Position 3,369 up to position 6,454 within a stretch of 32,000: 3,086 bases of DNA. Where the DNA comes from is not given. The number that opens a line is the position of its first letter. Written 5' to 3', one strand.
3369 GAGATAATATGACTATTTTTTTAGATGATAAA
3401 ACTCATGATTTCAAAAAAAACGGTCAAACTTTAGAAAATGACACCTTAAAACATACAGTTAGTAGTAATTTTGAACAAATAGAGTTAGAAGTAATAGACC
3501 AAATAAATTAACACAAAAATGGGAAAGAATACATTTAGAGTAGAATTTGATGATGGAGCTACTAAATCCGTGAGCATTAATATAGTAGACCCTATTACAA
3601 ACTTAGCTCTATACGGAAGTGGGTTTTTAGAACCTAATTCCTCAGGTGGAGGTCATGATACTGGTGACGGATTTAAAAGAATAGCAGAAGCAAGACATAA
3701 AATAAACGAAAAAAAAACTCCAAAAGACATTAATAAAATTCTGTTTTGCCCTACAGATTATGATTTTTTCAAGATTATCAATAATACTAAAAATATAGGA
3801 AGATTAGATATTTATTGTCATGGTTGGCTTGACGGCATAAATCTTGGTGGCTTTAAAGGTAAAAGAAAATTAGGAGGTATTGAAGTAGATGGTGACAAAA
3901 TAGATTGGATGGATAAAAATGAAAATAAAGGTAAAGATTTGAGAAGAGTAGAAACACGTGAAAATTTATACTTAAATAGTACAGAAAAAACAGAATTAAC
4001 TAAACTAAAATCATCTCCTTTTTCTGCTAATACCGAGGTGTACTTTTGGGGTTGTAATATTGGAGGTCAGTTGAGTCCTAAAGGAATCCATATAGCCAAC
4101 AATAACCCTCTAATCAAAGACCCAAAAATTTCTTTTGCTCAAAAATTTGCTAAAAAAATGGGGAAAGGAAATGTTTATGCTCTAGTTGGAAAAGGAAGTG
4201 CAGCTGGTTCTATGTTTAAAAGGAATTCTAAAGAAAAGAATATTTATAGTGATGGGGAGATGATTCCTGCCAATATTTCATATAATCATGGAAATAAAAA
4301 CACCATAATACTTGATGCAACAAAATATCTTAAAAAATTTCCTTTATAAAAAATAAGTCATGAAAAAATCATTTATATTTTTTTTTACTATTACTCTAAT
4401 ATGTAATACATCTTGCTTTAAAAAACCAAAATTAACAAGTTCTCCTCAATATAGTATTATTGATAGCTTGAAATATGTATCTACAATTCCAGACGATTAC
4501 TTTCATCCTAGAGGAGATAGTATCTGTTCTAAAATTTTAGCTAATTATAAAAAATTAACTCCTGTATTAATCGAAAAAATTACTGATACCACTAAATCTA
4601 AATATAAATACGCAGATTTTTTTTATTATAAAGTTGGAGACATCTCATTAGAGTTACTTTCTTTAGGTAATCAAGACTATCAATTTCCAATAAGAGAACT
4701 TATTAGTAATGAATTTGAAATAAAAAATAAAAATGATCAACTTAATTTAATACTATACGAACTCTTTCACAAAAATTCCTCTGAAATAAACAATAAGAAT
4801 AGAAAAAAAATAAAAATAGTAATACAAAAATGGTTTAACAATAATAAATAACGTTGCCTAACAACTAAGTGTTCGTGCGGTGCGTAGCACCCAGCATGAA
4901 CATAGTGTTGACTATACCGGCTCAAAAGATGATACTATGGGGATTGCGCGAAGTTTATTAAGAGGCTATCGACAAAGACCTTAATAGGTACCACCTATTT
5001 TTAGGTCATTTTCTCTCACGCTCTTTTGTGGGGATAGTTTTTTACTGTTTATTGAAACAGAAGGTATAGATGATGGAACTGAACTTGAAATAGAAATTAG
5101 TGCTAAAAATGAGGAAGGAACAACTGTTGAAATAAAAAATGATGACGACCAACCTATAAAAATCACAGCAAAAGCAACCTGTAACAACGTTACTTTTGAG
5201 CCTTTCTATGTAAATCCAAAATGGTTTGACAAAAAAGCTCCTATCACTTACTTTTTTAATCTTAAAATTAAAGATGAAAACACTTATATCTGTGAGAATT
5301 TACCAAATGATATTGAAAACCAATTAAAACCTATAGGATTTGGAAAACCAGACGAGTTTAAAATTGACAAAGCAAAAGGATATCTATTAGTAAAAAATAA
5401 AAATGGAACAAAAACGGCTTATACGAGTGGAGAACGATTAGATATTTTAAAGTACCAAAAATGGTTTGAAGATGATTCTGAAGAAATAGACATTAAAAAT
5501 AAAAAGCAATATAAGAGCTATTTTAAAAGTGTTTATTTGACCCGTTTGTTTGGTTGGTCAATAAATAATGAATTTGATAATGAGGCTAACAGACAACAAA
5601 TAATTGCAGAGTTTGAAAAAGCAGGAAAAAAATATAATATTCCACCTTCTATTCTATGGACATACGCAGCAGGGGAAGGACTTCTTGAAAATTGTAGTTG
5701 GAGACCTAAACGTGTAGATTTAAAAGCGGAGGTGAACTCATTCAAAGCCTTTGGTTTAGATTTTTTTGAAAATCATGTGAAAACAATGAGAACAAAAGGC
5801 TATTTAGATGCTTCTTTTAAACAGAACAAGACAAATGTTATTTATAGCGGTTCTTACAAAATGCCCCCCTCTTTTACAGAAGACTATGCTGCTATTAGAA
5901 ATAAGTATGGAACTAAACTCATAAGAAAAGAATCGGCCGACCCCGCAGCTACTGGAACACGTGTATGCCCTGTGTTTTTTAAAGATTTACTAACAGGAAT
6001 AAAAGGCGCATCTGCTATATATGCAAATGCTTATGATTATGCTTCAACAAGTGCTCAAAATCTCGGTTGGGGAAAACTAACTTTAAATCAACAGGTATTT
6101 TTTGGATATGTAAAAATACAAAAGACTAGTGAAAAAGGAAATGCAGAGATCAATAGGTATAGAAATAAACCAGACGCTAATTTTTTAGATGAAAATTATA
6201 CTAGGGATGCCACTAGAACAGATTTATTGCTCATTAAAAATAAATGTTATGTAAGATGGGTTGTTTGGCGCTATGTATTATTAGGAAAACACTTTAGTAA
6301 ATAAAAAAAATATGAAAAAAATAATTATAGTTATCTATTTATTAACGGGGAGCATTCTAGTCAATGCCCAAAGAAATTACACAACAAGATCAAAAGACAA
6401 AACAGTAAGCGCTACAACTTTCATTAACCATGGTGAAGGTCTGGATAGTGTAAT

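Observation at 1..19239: Hcp(TssD)-anchored polymorphic toxin/immunity island with six toxin types and several orphan modules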

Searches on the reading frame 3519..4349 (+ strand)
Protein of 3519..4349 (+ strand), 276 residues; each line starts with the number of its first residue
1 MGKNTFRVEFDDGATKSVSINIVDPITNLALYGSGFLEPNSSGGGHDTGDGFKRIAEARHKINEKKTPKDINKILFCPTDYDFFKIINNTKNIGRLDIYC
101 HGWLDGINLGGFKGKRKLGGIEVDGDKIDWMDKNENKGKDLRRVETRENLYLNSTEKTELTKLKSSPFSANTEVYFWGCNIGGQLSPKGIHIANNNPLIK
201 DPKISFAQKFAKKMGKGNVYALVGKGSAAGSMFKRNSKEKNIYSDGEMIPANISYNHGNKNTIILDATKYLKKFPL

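Call 4: search_protein_families(library=pfam, max_evalue=0.01, proteins=[window:3519-4349:+])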
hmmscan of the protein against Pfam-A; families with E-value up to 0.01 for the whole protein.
window:3519-4349:+ (276 aa): 0 families

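Call 7: search_protein_families(library=ncbifam, max_evalue=0.01, proteins=[window:3519-4349:+])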
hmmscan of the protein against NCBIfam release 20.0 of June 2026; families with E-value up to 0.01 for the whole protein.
window:3519-4349:+ (276 aa): 0 families

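Call 27: search_solved_structures(query=window:3519-4349:+, max_evalue=1)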
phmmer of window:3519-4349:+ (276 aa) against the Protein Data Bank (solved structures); distinct sequences matched with E-value up to 1: 1.
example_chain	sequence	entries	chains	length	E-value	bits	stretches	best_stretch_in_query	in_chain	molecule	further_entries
21gl_D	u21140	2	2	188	0.97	12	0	40-165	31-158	Transmembrane emp24 domain-containing protein 10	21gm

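Call 74: find_homologous_proteins(query=window:3519-4349:+, max_evalue=0.001)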
Query window:3519-4349:+ (276 aa): 44 proteins with E <= 0.001 among 824 candidates.
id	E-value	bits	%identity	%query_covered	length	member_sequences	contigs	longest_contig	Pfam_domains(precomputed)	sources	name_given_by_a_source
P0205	6.5e-184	628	100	100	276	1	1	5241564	-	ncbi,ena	-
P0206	9.7e-144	496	78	100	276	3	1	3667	-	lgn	-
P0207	6.0e-133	461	75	100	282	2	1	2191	-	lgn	-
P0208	2.0e-113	396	65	99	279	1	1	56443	-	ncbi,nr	ncbi:hypothetical protein OAT18_00110 [Tenacibaculum sp.]|nr:hypothetical protein [Tenacibaculum sp.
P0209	1.8e-110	387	66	95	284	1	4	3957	-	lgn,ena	-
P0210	5.0e-110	385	63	98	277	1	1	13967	-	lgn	-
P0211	1.5e-107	377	81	74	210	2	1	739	-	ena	-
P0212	5.0e-104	366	65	91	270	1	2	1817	-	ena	-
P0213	1.0e-99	352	58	100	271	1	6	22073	-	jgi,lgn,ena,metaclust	metaclust:\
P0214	2.5e-97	344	61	90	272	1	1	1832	-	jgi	-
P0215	4.0e-96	340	61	97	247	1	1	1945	-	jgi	-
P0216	5.8e-96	339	57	99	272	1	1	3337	-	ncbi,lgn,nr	ncbi:MAG: hypothetical protein OIF50_10750 [Flavobacteriaceae bacterium]|nr:hypothetical protein [Fl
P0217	1.3e-95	338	67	82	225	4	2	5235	-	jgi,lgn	jgi:hypothetical protein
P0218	4.0e-95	336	62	90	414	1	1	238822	-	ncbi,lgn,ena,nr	ncbi:MAG: hypothetical protein E2590_07385 [Chryseobacterium sp.]|nr:hypothetical protein [Chryseoba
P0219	3.9e-94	333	61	91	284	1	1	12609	-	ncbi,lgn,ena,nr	ncbi:MAG: hypothetical protein JKY08_07880 [Flavobacteriaceae bacterium]|nr:hypothetical protein [Fl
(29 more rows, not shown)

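Call 84: predict_structure(alignment_id=A7)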
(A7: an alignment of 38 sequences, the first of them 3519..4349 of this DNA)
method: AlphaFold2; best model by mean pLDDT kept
length: 276 residues; sequences in the alignment: 38
mean_pLDDT: 92.8   pTM: 0.88
mean pLDDT of the five models: 92.8, 92.7, 92.6, 92.2, 91.9
residues with pLDDT >= 90: 228; 70-90: 41; 50-70: 7; < 50: 0
segments of 3 or more residues with pLDDT < 50: none
pLDDT, mean of each block of 10 residues (from residue 1): 74 85 89 89 72 98 98 97 97 98 95 92 94 94 94 94 97 95 94 95 97 98 88 95 96 94 95 94
secondary structure, 60 per line:
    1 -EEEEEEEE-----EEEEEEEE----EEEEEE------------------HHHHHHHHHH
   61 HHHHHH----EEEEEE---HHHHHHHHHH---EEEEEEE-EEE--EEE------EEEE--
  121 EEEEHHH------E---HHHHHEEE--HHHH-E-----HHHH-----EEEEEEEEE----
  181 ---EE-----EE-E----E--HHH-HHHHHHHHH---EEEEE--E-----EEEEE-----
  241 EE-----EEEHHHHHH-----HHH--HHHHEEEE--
elements in order: E2-9 E15-22 E27-32 H51-66 E71-76 H80-89 E93-99 E101-103 E106-108 E115-118 E121-124 H138-142 E143-145 H148-151 H159-162 E168-176 H206-214 E218-222 E231-235 E248-250 H251-256 H267-270 E271-274

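Call 87: fold_search(model_id=the predicted structure, library=pdb)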
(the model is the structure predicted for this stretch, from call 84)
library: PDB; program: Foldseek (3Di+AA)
matches with E <= 10: 404; with E <= 0.001: 0
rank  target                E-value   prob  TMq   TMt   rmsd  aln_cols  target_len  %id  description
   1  8tl0_C                2.1e-03  1.00  0.33  0.21  10.4       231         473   12  Structure of activated SAVED-CHAT filament (released 2024-03-06)
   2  8tl0_A                2.3e-03  0.99  0.32  0.20  11.0       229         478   13  Structure of activated SAVED-CHAT filament (released 2024-03-06)
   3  8tl0_B                6.5e-03  0.99  0.35  0.22   8.1       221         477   12  Structure of activated SAVED-CHAT filament (released 2024-03-06)
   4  8tl0_D                7.8e-03  0.99  0.35  0.22   8.6       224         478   13  Structure of activated SAVED-CHAT filament (released 2024-03-06)
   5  9qpe_G                9.3e-03  0.98  0.38  0.54   9.7       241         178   13  Hcp3-Tce1 complex from the Pseudomonas aeruginosa Type VI Secretion System (released 2026-04-08)
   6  7x8a_D                1.2e-02  0.97  0.31  0.14   8.5       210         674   14  Cryo-EM structure of a bacterial protein complex (released 2022-11-16)
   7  2nn3_C                8.1e-02  0.77  0.32  0.37   8.5       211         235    9  structure of pro-sf-caspase-1 (released 2007-10-23)
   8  2fun_D                1.2e-01  0.57  0.34  0.38  10.3       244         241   12  alternative p35-caspase-8 complex (released 2006-06-27)
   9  4ps1_B                1.2e-01  0.63  0.32  0.36  11.8       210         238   11  Caspase-8 specific unnatural amino acid peptides (released 2015-01-21)
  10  2nn3_D                1.6e-01  0.66  0.33  0.34   8.7       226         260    9  structure of pro-sf-caspase-1 (released 2007-10-23)
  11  6px9_F                2.3e-01  0.51  0.28  0.35   7.8       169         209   11  Crystal structure of procaspase-8 in complex with covalent small molecule inhibitor 63-R (released 2020-01-29)
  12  4prz_A                2.5e-01  0.41  0.31  0.35  11.0       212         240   13  Caspase-8 specific unnatural amino acid peptides (released 2015-01-21)
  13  4ps1_A                2.6e-01  0.47  0.34  0.38   9.1       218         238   11  Caspase-8 specific unnatural amino acid peptides (released 2015-01-21)
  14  6px9_E                3.0e-01  0.35  0.29  0.37   9.5       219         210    9  Crystal structure of procaspase-8 in complex with covalent small molecule inhibitor 63-R (released 2020-01-29)
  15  7uoi                  3.0e-01  0.16  0.16  0.13  17.1       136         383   13  Crystallographic structure of DapE from Enterococcus faecium (released 2023-04-12)
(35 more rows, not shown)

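Call 106: search_protein_families(library=pfam, max_evalue=5, proteins=[window:3519-4349:+])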
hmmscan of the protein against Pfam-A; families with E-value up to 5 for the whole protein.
window:3519-4349:+ (276 aa): 1 family
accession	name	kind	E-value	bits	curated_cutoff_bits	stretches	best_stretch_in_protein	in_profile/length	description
PF09254.17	FokI_cleav_dom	-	0.26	11.1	25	1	172-204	49-81/188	FokI, cleavage domain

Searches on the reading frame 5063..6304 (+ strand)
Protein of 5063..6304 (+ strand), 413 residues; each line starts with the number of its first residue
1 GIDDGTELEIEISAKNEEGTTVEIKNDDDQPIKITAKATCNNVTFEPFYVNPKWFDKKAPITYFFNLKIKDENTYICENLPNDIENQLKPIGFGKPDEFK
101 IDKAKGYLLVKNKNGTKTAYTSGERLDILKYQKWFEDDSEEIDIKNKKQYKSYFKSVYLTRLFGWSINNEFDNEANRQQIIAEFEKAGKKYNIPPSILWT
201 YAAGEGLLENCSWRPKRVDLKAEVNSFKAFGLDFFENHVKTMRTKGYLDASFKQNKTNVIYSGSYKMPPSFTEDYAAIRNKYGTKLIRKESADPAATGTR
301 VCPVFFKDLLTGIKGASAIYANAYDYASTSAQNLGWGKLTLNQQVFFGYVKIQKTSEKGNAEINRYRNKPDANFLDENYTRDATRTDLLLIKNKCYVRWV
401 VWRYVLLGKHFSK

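Call 32: search_solved_structures(query=window:5063-6304:+, max_evalue=1)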
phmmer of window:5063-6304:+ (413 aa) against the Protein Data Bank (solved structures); distinct sequences matched with E-value up to 1: 0.

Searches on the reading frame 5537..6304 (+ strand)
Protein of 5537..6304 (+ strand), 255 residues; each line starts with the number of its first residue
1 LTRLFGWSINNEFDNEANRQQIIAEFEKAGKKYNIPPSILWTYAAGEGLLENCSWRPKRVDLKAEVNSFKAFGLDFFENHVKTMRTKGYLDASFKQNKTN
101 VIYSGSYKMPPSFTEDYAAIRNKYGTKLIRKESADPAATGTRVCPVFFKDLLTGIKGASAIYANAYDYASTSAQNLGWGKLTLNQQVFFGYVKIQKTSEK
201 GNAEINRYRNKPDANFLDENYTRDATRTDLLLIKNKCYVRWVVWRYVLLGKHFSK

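Call 4: search_protein_families(library=pfam, max_evalue=0.01, proteins=[window:5537-6304:+])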
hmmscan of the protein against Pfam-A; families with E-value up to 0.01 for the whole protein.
window:5537-6304:+ (255 aa): 0 families

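Call 7: search_protein_families(library=ncbifam, max_evalue=0.01, proteins=[window:5537-6304:+])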
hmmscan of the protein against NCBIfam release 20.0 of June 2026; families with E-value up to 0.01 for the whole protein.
window:5537-6304:+ (255 aa): 0 families

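Call 94: search_protein_representatives(protein=window:5537-6304:+)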
Query: 255 residues. Proteins with E-value up to 0.001 (for the whole library): 17; up to 1e-10: 10; up to 1e-30: 5. The best 17 are listed.
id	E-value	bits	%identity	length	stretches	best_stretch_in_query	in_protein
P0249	3.0e-69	249.9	54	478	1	1-254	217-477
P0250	1.8e-34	136.0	41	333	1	8-255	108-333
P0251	3.4e-33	131.8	38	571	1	5-255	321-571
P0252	3.1e-32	128.6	40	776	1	6-254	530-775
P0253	9.1e-32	127.1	38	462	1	3-255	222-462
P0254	7.9e-30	120.7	77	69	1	187-255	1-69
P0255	9.6e-30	120.5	36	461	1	5-253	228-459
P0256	6.0e-23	98.2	34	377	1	7-254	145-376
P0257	2.7e-18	82.9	38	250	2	9-97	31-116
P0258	2.0e-16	76.9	38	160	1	84-255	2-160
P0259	3.2e-07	46.7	36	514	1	26-203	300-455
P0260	2.1e-06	44.0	30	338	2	13-99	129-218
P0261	3.0e-06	43.5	31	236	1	132-254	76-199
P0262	4.6e-06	42.9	36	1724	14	39-68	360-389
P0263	5.5e-06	42.6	40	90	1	157-254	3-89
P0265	5.5e-04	36.1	30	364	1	32-204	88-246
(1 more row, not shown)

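Call 95: search_protein_families(library=pfam, max_evalue=0.001, proteins=[P0249, P0250, P0251, P0252, P0253, P0255, P0256, P0259, P0260, P0265])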
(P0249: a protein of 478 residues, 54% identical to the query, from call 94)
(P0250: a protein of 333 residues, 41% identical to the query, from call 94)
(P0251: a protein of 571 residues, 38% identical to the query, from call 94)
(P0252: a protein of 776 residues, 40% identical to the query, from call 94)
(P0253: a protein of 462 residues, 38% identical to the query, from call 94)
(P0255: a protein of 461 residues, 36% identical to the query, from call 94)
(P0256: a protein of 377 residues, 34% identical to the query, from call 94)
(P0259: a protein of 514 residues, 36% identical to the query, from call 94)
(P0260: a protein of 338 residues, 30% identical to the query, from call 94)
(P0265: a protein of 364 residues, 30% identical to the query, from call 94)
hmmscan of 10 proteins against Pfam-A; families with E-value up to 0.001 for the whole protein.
P0249 (478 aa): 0 families

P0250 (333 aa): 1 family
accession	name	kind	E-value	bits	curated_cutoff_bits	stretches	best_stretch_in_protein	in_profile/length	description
PF07719.23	TPR_2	-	0.00074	19.9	27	0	71-96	4-29/34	Tetratricopeptide repeat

P0251 (571 aa): 0 families

P0252 (776 aa): 0 families

P0253 (462 aa): 0 families

P0255 (461 aa): 0 families

P0256 (377 aa): 0 families

P0259 (514 aa): 1 family
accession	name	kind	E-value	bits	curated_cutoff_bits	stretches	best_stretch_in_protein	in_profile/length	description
PF13699.11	eCIS_core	-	5.3e-29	100.6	22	1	144-219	2-77/79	eCIS core domain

P0260 (338 aa): 0 families

P0265 (364 aa): 0 families

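Call 106: search_protein_families(library=pfam, max_evalue=5, proteins=[P0249])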
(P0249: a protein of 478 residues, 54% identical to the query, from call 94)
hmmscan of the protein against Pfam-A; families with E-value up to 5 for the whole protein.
P0249 (478 aa): 0 families
